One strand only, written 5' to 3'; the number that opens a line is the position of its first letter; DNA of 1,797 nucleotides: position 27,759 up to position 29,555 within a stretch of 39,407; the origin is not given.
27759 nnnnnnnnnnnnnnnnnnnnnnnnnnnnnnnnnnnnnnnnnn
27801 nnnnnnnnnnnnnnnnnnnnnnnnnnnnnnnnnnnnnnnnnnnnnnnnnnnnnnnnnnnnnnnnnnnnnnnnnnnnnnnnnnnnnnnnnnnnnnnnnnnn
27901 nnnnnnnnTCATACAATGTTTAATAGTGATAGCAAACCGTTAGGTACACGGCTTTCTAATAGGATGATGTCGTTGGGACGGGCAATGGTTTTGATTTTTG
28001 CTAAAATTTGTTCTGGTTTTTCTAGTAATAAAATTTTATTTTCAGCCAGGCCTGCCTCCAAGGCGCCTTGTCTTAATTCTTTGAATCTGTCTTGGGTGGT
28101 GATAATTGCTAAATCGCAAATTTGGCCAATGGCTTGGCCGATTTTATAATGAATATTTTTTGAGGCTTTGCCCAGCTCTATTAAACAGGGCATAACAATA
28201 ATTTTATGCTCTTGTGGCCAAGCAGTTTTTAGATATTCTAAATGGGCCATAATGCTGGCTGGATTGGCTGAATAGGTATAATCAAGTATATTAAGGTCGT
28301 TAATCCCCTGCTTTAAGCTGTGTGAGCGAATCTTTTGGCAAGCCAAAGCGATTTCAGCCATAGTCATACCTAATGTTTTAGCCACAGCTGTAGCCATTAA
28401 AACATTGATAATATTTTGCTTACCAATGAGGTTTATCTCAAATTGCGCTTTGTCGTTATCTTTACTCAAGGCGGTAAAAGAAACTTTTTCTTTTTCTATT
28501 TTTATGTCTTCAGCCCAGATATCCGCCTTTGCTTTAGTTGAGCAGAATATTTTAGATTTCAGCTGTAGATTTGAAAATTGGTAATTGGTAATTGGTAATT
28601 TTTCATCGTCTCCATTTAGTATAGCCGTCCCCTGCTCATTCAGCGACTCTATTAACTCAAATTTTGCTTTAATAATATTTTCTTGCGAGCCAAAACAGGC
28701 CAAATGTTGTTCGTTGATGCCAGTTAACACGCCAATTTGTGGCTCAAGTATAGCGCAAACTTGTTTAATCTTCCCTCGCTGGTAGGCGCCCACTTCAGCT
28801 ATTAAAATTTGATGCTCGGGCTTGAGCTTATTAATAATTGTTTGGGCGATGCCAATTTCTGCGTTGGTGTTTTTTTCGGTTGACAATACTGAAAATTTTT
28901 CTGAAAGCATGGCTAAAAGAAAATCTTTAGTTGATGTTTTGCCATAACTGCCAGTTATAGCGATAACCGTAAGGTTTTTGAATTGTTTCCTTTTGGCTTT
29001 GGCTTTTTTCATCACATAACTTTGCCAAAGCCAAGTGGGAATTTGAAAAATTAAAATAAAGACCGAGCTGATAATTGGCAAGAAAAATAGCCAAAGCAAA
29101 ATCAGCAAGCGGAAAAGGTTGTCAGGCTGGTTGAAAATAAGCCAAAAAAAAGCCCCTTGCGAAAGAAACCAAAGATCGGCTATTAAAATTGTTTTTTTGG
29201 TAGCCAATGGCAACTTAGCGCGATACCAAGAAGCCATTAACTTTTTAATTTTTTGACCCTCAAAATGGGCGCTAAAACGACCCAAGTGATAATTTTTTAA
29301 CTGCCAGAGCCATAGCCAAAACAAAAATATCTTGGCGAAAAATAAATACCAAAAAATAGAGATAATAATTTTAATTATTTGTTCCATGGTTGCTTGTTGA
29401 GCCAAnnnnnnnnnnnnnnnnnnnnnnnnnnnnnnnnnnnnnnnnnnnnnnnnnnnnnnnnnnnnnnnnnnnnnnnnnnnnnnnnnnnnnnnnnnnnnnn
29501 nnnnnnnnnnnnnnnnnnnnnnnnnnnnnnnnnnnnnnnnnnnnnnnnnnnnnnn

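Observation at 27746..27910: Copies A and B of a ~165-nt GC-rich branched-palindrome element share a 117-nt identical core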

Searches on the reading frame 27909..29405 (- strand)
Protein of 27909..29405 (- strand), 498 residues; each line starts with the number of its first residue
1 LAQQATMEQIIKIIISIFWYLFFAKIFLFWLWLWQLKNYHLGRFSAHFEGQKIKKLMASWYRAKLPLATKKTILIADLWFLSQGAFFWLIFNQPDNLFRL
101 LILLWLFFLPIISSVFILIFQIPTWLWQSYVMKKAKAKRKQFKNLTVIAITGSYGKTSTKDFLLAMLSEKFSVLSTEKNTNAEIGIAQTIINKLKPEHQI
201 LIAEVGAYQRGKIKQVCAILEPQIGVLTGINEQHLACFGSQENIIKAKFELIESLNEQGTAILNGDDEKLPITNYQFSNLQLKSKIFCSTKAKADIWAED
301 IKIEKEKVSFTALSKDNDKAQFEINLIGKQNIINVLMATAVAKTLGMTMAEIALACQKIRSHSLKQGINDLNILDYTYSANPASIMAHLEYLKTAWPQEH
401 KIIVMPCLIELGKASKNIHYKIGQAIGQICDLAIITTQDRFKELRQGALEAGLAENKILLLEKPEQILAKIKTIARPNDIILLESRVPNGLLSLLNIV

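Call 13: search_protein_families(library=pfam, proteins=[window:27909-29405:-])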
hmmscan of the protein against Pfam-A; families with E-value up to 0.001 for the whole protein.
window:27909-29405:- (498 aa): 2 families
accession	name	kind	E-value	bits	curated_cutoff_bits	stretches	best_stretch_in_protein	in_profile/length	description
PF08245.18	Mur_ligase_M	-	6.4e-44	150.7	24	1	150-342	1-200/200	Mur ligase middle domain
PF02875.26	Mur_ligase_C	-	2.3e-11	45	28.4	1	366-483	7-123/127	Mur ligase, glutamate ligase domain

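Call 60: find_homologous_proteins(query=window:27909-29405:-, max_evalue=1e-60)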
Query window:27909-29405:- (498 aa): 2375 proteins with E <= 1e-60 among 8000 candidates; the best 120 are listed.
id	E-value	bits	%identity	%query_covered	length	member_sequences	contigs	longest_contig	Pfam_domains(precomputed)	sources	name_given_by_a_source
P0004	0.0e+0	1083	100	99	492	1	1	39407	PF02875.27,PF08245.19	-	-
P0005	1.7e-266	903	83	99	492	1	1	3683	PF02875.27,PF08245.19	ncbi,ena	ncbi:MAG: UDP-N-acetylmuramoyl-tripeptide--D-alanyl-D-alanine ligase [Patescibacteria group bacteriu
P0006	1.4e-262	890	82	99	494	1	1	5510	PF02875.27,PF08245.19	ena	-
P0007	2.4e-261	886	82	98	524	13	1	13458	PF02875.27,PF08245.19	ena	-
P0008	4.2e-234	796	82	89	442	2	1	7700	PF02875.27,PF08245.19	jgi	-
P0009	2.6e-185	635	57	98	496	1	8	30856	PF02875.27,PF08245.19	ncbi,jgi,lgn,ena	-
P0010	1.1e-183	629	56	99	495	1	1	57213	PF02875.27,PF08245.19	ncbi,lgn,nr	ncbi:MAG: UDP-N-acetylmuramoyl-tripeptide--D-alanyl-D-alanine ligase [Candidatus Pacebacteria bacter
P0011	2.3e-172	592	56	97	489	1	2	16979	PF02875.27,PF08245.19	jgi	jgi:UDP-N-acetylmuramoyl-tripeptide--D-alanyl-D-alanine ligase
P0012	2.0e-166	573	55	98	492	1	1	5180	PF02875.27,PF08245.19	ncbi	-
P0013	5.3e-163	561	56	97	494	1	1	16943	PF02875.27,PF08245.19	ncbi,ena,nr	ncbi:UDP-N-acetylmuramoyl-tripeptide--D-alanyl-D-alanine ligase [Patescibacteria group bacterium]|nr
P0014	2.5e-162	559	54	98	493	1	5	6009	PF02875.27,PF08245.19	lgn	-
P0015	4.9e-162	558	54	98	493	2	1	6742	PF02875.27,PF08245.19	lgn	-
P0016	1.9e-161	556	54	98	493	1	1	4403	PF02875.27,PF08245.19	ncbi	-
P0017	5.9e-161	555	55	97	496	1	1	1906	PF02875.27,PF08245.19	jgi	jgi:UDP-N-acetylmuramoyl-tripeptide--D-alanyl-D-alanine ligase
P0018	9.4e-161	554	54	98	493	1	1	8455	PF02875.27,PF08245.19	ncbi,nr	ncbi:MAG: UDP-N-acetylmuramoyl-tripeptide--D-alanyl-D-alanine ligase [Candidatus Pacebacteria bacter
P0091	1.3e-135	471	48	98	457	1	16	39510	PF02875.27,PF08245.19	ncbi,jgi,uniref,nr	ncbi:hypothetical protein CO121_00385 [bacterium (Candidatus Gribaldobacteria) CG_4_9_14_3_um_filter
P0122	1.7e-132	461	49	97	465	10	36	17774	PF02875.27,PF08245.19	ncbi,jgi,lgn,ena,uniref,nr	ncbi:hypothetical protein COS93_00430 [bacterium (Candidatus Gribaldobacteria) CG07_land_8_20_14_0_8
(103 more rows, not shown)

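Call 61: find_encoding_contigs(protein=P0007, flank=10000, max_places=3)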
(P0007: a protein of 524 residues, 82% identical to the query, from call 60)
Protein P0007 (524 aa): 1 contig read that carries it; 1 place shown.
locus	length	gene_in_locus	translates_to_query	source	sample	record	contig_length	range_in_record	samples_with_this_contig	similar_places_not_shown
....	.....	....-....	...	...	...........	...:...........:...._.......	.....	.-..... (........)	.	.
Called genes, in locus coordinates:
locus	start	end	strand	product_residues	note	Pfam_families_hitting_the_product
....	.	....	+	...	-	?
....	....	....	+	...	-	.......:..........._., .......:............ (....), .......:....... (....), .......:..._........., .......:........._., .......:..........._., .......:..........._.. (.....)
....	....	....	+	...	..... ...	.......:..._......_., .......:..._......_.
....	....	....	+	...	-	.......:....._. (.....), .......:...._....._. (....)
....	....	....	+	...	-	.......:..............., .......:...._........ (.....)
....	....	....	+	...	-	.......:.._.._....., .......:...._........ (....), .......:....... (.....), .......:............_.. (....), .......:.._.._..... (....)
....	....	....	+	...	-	-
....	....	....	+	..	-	-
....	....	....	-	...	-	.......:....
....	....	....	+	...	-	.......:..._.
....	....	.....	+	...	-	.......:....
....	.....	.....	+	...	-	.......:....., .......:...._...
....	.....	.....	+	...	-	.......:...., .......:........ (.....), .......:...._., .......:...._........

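Call 62: find_encoding_contigs(protein=P0006, flank=10000, max_places=3)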
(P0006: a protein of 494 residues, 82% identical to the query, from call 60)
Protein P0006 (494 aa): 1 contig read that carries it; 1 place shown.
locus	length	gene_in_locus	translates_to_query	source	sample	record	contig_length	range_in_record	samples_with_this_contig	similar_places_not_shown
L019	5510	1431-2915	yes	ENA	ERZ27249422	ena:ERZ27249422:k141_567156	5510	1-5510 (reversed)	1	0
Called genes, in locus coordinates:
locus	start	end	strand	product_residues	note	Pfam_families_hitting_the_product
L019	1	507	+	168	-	?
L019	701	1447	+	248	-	PF00561:Abhydrolase_1, PF06342:DUF1057, PF06821:Ser_hydrolase, PF12146:Hydrolase_4, PF12697:Abhydrolase_6, PF20408:Abhydrolase_11 (faint)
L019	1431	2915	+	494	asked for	PF08245:Mur_ligase_M, PF02875:Mur_ligase_C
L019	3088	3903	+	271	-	PF08478:POTRA_1 (weak), PF03799:FtsQ_DivIB_C (weak)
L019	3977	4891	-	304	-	PF01544:CorA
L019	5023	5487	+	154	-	PF13392:HNH_3 (weak)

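Call 63: find_encoding_contigs(protein=P0005, flank=10000, max_places=3)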
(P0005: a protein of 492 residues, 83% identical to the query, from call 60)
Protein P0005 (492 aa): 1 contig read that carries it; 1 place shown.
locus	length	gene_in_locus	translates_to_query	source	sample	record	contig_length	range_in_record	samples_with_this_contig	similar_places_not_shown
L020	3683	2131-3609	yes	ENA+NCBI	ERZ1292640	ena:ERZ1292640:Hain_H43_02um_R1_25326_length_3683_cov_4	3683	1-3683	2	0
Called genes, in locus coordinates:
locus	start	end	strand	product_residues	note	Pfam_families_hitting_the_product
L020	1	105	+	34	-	?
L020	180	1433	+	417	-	PF02403:Seryl_tRNA_N, PF00587:tRNA-synt_2b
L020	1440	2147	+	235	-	PF00561:Abhydrolase_1, PF06342:DUF1057 (weak), PF06821:Ser_hydrolase, PF12146:Hydrolase_4, PF12697:Abhydrolase_6, PF20408:Abhydrolase_11 (faint), PF00561:Abhydrolase_1 (weak)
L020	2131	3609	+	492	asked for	PF08245:Mur_ligase_M, PF02875:Mur_ligase_C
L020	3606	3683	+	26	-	?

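Call 64: find_encoding_contigs(protein=P0009, flank=10000, max_places=2)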
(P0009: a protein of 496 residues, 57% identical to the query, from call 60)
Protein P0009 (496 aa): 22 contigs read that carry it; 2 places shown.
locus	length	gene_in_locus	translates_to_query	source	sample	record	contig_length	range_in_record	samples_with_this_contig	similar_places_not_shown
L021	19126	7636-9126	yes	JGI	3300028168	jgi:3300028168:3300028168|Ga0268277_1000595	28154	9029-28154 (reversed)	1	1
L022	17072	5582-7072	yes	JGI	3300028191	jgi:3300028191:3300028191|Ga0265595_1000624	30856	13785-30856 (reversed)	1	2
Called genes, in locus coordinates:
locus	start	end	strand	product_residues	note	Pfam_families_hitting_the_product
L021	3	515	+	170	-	?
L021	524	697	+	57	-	PF20122:DUF6512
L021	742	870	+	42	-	-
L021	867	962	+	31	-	-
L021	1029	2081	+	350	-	PF13310:Virulence_RhuM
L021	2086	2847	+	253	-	PF12705:PDDEXK_1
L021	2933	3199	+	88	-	PF12961:DUF3850, PF04266:ASCH (weak)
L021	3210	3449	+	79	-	-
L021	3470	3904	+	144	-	-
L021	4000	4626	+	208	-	-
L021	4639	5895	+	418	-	PF02403:Seryl_tRNA_N, PF00587:tRNA-synt_2b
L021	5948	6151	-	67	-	-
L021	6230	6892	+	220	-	PF13489:Methyltransf_23, PF13649:Methyltransf_25 (faint), PF13847:Methyltransf_31 (weak), PF08241:Methyltransf_11, PF08242:Methyltransf_12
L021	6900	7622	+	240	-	PF00561:Abhydrolase_1, PF06342:DUF1057 (weak), PF06821:Ser_hydrolase (weak), PF12146:Hydrolase_4, PF12697:Abhydrolase_6, PF20408:Abhydrolase_11 (faint), PF01738:DLH (faint), PF00561:Abhydrolase_1 (weak)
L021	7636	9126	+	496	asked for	PF08245:Mur_ligase_M, PF02875:Mur_ligase_C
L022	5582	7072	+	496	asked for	PF08245:Mur_ligase_M, PF02875:Mur_ligase_C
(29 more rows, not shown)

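Call 79: find_encoding_contigs(protein=P0091, flank=10000, max_places=3)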
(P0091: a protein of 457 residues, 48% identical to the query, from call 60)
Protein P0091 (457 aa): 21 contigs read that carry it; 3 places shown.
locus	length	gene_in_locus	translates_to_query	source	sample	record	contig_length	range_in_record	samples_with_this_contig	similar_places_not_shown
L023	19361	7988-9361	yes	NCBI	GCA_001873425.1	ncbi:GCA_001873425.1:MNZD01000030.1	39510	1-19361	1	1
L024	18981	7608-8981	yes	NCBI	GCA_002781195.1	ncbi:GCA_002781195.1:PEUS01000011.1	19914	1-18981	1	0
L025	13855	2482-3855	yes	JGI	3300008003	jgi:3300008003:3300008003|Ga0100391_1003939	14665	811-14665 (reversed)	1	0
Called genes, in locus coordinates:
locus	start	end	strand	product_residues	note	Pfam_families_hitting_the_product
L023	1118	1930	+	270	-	PF04085:MreC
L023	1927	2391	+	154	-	PF04093:MreD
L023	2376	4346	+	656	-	PF03717:PBP_dimer, PF00905:Transpeptidase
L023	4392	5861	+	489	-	PF01336:tRNA_anti-codon, PF00152:tRNA-synt_2, PF01409:tRNA-synt_2d (faint)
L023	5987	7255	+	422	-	PF02403:Seryl_tRNA_N, PF00587:tRNA-synt_2b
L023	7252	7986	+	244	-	PF00561:Abhydrolase_1, PF06342:DUF1057 (weak), PF06821:Ser_hydrolase (weak), PF12146:Hydrolase_4, PF12697:Abhydrolase_6, PF20408:Abhydrolase_11 (faint), PF12695:Abhydrolase_5 (faint)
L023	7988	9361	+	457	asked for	PF08245:Mur_ligase_M, PF02875:Mur_ligase_C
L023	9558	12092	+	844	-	PF01041:DegT_DnrJ_EryC1, PF02388:FemAB, PF13480:Acetyltransf_6, PF02388:FemAB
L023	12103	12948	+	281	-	PF08478:POTRA_1, PF03799:FtsQ_DivIB_C (weak)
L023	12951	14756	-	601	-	PF02366:PMT (weak), PF13231:PMT_2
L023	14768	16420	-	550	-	PF13231:PMT_2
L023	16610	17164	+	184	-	PF01025:GrpE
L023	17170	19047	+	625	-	PF00012:HSP70, PF06723:MreB_Mbl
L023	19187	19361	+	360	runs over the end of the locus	PF00226:DnaJ, PF27659:CHP02642 (faint), PF01556:DnaJ_C, PF00684:DnaJ_CXXCXGXG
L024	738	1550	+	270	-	PF04085:MreC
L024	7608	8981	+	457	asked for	PF08245:Mur_ligase_M, PF02875:Mur_ligase_C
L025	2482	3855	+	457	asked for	PF08245:Mur_ligase_M, PF02875:Mur_ligase_C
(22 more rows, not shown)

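Call 80: find_encoding_contigs(protein=P0122, flank=10000, max_places=3)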
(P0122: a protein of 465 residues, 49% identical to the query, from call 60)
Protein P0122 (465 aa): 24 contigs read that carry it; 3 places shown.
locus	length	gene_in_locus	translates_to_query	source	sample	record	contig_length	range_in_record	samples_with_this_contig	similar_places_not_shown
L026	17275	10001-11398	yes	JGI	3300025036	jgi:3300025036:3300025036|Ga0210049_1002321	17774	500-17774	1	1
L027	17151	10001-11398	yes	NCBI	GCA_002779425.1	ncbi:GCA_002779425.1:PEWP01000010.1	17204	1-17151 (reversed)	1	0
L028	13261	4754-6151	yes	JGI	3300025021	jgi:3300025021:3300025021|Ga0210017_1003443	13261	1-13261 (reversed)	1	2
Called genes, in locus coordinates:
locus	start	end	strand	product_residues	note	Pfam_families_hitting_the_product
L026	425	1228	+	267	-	PF04085:MreC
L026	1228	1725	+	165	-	PF04093:MreD (weak)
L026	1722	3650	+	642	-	PF03717:PBP_dimer, PF00905:Transpeptidase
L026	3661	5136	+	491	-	PF02310:B12-binding, PF04055:Radical_SAM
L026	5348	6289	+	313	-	PF13385:Laminin_G_3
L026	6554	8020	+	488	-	PF01336:tRNA_anti-codon, PF00152:tRNA-synt_2, PF01409:tRNA-synt_2d (faint)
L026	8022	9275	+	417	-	PF02403:Seryl_tRNA_N, PF00587:tRNA-synt_2b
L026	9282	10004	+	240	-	PF00561:Abhydrolase_1, PF06342:DUF1057 (weak), PF12146:Hydrolase_4, PF12697:Abhydrolase_6, PF00561:Abhydrolase_1 (weak)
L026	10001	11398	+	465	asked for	PF08245:Mur_ligase_M, PF02875:Mur_ligase_C (weak)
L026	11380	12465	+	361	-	PF02388:FemAB, PF13480:Acetyltransf_6 (weak), PF02388:FemAB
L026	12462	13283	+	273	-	PF08478:POTRA_1 (faint)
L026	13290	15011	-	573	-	PF13231:PMT_2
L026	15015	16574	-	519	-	PF13231:PMT_2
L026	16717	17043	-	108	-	-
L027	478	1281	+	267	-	PF04085:MreC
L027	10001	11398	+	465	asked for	PF08245:Mur_ligase_M, PF02875:Mur_ligase_C (weak)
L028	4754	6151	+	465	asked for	PF08245:Mur_ligase_M, PF02875:Mur_ligase_C (weak)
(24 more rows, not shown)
